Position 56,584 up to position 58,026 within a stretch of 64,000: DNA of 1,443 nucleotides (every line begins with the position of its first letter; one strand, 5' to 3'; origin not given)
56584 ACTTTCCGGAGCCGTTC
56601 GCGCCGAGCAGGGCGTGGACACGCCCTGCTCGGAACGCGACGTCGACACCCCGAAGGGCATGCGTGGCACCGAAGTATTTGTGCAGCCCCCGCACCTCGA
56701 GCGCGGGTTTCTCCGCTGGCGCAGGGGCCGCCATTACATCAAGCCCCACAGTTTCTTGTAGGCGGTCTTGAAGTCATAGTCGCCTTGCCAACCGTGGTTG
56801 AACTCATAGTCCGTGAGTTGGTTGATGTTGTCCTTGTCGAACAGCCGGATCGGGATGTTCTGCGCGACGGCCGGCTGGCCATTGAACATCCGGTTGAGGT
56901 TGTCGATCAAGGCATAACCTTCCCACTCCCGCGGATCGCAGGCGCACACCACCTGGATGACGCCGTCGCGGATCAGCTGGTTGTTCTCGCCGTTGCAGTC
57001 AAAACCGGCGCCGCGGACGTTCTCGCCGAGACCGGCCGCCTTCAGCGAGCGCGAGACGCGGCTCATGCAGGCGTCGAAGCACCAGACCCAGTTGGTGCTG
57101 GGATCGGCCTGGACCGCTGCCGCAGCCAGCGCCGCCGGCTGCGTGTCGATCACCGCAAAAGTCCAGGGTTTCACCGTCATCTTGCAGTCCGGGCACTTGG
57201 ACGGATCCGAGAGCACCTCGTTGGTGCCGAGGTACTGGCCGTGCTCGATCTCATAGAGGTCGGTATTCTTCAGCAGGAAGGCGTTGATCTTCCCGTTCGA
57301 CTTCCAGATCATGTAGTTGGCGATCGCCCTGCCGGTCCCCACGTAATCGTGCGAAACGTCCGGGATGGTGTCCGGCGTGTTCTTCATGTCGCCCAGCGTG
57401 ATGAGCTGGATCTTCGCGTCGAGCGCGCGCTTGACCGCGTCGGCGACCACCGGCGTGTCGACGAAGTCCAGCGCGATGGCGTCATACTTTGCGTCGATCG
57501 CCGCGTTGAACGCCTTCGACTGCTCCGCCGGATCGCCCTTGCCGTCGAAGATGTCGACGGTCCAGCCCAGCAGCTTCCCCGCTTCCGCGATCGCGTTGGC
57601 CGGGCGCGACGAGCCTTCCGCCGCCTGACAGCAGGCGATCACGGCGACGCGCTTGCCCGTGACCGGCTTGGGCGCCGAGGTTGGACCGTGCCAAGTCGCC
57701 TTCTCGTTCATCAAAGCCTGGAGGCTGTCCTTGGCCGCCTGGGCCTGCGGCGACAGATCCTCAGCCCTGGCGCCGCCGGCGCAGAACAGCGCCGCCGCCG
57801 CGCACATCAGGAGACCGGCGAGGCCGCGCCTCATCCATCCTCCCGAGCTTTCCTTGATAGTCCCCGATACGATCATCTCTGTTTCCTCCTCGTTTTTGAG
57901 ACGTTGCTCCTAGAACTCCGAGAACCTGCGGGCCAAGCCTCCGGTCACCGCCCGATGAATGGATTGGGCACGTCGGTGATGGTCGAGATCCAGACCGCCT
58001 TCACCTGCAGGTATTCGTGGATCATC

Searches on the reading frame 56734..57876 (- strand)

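Call 9: search_protein_families(library=ncbifam, proteins=[window:56734-57876:-], max_evalue=0.00001)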
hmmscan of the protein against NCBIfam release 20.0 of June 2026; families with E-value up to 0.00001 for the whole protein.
window:56734-57876:- (380 aa): 0 families

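Call 52: search_protein_families(library=pfam, proteins=[window:56734-57876:-], max_evalue=0.0001)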
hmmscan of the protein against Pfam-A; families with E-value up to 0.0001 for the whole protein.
window:56734-57876:- (380 aa): 1 family
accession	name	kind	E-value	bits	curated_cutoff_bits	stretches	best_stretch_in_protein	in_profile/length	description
PF13407.12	Peripla_BP_4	-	3.2e-27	96.1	35.1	1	92-334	16-257/258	Periplasmic binding protein domain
